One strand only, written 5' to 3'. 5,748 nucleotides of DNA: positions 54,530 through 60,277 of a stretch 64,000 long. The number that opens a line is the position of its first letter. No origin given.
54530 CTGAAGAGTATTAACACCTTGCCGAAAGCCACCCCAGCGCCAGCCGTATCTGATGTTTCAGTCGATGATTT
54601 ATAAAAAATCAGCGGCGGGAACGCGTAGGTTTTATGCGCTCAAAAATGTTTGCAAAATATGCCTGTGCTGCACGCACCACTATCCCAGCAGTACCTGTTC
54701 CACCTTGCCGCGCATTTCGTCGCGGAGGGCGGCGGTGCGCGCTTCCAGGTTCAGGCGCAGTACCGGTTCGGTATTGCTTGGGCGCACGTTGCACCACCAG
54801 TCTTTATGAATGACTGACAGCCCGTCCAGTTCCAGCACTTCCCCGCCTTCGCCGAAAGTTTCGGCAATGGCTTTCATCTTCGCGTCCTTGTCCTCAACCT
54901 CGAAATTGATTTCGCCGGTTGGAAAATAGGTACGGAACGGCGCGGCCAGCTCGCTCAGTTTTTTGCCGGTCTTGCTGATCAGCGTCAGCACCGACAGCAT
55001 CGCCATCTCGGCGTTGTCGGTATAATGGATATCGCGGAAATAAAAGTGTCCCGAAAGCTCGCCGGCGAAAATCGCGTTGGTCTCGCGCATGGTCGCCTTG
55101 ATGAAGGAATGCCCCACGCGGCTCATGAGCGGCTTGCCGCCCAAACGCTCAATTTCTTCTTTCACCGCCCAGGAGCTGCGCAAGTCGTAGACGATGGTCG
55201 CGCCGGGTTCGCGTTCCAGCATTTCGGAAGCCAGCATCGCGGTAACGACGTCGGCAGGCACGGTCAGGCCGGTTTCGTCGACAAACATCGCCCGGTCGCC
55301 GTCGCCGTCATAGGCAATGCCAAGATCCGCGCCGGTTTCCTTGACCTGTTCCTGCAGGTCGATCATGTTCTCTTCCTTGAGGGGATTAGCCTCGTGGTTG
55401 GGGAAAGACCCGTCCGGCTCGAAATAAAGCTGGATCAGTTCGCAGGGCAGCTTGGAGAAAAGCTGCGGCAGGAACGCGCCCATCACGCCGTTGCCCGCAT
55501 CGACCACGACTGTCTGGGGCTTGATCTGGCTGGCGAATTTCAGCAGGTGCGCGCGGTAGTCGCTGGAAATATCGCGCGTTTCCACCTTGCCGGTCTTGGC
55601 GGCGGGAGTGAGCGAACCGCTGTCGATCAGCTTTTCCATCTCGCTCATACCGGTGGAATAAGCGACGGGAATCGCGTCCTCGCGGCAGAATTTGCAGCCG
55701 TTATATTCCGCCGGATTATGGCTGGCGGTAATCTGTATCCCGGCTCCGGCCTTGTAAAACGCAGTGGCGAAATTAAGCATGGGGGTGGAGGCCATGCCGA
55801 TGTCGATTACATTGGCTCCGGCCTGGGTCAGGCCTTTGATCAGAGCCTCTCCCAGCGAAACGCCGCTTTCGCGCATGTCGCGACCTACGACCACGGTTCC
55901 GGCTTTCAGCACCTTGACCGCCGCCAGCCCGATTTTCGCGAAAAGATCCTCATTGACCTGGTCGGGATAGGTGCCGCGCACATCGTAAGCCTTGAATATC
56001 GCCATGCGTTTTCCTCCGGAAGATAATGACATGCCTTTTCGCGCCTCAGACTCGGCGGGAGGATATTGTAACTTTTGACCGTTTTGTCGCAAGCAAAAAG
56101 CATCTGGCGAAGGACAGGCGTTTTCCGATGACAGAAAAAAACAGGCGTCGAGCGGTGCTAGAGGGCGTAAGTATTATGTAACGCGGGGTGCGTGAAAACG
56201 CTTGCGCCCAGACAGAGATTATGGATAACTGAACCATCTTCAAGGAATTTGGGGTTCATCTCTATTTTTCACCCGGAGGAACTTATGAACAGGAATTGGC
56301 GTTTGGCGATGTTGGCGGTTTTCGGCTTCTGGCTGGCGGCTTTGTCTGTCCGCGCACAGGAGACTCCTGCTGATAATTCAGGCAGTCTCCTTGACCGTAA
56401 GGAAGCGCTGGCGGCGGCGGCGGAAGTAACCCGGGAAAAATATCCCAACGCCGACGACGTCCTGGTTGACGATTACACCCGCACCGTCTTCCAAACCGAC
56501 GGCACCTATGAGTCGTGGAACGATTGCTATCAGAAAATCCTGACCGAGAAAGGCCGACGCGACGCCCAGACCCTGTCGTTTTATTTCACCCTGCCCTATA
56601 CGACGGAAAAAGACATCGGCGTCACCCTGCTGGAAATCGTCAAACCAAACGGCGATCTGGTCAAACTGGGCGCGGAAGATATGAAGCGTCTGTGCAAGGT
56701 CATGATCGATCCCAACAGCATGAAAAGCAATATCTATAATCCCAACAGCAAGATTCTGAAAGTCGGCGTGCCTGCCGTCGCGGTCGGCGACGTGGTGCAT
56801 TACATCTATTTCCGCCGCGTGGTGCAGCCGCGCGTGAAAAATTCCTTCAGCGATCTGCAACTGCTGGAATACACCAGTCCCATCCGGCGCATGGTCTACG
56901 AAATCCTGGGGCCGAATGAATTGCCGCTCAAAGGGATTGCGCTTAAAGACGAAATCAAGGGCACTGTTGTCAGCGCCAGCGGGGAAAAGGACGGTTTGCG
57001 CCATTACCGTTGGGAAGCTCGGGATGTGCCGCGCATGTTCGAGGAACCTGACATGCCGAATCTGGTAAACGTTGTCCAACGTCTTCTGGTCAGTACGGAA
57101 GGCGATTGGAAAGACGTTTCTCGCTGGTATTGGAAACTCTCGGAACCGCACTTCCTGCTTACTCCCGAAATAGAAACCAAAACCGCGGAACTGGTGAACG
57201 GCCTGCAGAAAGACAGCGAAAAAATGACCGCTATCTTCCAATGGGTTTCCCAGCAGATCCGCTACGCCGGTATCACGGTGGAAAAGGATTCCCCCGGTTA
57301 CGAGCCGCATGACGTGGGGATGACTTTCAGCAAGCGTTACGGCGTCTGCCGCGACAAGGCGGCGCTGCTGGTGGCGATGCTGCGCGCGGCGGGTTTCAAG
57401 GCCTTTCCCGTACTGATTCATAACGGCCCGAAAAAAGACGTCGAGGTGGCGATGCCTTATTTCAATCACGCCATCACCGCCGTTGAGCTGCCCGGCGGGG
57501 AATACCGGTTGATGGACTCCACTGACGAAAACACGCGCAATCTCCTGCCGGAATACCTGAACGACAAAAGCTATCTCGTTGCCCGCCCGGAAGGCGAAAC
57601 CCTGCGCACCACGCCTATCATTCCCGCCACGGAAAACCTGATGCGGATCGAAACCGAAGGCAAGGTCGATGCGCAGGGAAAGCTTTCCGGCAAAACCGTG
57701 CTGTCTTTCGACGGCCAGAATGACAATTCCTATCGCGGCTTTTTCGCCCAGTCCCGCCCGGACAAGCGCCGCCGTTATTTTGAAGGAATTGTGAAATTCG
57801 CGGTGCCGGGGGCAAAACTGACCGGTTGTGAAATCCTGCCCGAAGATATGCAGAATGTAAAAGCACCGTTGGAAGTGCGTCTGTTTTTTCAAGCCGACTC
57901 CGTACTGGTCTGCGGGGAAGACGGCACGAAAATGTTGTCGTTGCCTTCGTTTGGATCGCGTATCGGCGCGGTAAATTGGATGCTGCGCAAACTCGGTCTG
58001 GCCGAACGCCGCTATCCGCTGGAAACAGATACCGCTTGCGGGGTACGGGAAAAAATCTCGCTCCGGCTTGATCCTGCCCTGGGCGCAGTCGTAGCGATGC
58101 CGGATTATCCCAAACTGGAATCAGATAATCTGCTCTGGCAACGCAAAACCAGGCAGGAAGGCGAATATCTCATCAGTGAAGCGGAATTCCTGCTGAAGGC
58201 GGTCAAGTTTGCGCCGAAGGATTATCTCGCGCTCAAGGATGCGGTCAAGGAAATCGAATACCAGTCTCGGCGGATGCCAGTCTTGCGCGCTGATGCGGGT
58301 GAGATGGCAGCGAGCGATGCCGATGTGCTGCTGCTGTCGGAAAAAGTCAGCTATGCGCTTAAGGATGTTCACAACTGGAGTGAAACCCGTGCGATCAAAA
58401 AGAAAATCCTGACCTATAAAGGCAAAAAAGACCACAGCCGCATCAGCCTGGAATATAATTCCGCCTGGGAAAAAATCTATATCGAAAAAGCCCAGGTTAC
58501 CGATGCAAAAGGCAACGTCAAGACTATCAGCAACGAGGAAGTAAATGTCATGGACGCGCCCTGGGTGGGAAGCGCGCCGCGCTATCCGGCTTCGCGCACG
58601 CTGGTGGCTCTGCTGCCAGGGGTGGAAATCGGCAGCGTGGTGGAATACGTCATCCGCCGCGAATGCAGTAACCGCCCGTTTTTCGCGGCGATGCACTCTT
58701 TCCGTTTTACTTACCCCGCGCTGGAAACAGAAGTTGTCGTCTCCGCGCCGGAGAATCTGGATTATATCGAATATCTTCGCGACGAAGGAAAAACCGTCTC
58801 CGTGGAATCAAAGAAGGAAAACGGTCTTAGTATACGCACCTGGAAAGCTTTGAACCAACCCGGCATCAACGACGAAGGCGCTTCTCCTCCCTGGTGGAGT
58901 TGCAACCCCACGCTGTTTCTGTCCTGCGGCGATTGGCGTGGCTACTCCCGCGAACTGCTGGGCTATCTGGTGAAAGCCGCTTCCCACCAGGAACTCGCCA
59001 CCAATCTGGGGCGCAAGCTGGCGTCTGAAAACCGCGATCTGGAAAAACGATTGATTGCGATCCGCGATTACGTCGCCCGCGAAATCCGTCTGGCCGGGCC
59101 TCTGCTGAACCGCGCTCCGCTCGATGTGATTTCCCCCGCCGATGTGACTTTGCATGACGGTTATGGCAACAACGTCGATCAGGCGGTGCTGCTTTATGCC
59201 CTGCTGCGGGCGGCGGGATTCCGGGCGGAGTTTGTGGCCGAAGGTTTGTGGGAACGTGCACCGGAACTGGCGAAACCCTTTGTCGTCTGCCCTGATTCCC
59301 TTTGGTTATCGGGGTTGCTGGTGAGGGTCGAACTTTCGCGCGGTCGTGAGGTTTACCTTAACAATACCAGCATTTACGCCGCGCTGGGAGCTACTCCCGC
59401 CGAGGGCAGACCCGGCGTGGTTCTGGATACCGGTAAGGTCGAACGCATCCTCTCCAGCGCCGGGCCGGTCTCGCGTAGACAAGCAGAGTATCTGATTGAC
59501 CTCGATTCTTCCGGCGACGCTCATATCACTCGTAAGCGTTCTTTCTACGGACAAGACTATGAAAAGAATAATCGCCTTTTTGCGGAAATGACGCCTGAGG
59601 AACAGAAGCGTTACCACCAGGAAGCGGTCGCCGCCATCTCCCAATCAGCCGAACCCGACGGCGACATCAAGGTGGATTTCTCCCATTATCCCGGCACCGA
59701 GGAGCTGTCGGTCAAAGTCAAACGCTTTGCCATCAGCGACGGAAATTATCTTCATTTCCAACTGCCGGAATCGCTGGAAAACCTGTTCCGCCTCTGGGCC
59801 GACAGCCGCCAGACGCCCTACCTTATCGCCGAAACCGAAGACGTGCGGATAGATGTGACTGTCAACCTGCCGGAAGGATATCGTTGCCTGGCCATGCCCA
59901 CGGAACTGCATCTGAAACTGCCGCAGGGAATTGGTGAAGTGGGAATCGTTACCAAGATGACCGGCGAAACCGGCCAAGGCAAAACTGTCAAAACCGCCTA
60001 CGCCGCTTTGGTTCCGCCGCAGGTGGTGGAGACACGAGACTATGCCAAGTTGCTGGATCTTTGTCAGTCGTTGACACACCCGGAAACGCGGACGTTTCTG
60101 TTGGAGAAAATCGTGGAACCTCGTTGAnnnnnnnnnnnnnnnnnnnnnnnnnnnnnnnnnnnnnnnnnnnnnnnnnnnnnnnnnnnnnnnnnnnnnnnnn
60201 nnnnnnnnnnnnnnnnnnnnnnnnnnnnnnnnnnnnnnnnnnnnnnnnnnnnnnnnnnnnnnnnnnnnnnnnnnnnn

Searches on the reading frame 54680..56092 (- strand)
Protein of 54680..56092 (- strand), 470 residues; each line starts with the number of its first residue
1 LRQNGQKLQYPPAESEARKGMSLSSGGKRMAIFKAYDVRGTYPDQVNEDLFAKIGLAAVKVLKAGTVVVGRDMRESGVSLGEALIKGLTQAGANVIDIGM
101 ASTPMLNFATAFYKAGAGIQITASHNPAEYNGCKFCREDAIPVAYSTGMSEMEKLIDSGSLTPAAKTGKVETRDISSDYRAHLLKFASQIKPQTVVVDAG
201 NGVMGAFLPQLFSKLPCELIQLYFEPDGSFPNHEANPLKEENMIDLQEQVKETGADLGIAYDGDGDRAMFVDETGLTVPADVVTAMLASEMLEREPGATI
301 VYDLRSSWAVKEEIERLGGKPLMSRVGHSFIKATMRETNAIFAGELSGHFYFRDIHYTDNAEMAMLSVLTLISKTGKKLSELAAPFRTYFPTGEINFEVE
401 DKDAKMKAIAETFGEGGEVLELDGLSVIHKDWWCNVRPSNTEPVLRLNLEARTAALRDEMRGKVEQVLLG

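Call 54: search_protein_families(library=pfam, proteins=[window:54680-56092:-], max_evalue=0.0001)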
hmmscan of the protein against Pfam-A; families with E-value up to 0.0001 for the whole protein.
window:54680-56092:- (470 aa): 4 families
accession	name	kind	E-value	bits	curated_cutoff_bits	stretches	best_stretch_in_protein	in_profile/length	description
PF02878.22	PGM_PMM_I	-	3e-35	121.3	22.5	1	32-157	3-132/138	Phosphoglucomutase/phosphomannomutase, alpha/beta/alpha domain I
PF02880.22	PGM_PMM_III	-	1.3e-26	93.4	20.7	1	281-387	3-113/115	Phosphoglucomutase/phosphomannomutase, alpha/beta/alpha domain III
PF02879.22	PGM_PMM_II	-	1.7e-25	90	29.3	1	178-275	2-103/103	Phosphoglucomutase/phosphomannomutase, alpha/beta/alpha domain II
PF00408.26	PGM_PMM_IV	-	8.2e-13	48.7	23.1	1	394-461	1-62/68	Phosphoglucomutase/phosphomannomutase, C-terminal domain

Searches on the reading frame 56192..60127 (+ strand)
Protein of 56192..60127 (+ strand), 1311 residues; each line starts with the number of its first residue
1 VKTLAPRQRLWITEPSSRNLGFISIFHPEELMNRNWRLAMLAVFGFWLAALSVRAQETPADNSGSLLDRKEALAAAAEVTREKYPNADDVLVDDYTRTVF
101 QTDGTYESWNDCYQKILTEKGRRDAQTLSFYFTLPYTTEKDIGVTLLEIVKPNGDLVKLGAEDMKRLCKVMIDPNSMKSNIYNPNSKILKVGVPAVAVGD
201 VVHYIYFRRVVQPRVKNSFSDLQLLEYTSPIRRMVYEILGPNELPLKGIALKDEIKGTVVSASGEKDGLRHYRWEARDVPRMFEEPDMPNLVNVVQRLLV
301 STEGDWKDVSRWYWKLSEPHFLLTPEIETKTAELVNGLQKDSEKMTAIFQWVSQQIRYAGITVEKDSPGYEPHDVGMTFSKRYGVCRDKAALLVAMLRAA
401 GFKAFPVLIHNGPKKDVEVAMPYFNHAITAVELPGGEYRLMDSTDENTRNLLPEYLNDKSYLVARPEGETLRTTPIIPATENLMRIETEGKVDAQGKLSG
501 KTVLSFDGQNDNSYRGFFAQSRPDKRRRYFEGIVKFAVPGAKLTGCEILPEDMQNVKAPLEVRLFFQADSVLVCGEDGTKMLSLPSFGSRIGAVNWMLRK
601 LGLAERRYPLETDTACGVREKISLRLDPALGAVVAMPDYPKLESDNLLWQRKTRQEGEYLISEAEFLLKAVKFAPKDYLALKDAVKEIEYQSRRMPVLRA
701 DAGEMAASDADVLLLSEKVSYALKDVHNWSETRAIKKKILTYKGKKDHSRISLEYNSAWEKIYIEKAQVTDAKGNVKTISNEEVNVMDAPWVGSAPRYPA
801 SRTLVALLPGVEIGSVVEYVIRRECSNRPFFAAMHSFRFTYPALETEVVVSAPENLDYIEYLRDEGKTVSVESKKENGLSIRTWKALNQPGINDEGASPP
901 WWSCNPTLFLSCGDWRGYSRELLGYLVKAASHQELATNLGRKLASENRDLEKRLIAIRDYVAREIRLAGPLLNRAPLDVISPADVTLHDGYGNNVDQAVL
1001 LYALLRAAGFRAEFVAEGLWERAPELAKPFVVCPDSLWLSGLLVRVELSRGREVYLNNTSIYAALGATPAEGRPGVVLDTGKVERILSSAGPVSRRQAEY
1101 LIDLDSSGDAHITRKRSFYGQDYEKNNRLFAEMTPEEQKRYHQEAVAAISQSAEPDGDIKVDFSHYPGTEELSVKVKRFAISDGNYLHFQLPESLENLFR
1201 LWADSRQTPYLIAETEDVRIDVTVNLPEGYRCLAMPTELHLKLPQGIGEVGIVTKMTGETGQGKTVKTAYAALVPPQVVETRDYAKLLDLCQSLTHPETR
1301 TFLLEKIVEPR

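Call 54: search_protein_families(library=pfam, proteins=[window:56192-60127:+], max_evalue=0.0001)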
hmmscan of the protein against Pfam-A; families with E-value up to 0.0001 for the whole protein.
window:56192-60127:+ (1311 aa): 2 families
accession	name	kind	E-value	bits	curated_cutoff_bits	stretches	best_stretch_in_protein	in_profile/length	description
PF12969.12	DUF3857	-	9e-33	114.1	24.6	2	728-890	4-167/170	Domain of Unknown Function with PDB structure (DUF3857)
PF01841.26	Transglut_core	-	1.5e-18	67.5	23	1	331-442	4-107/108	Transglutaminase-like superfamily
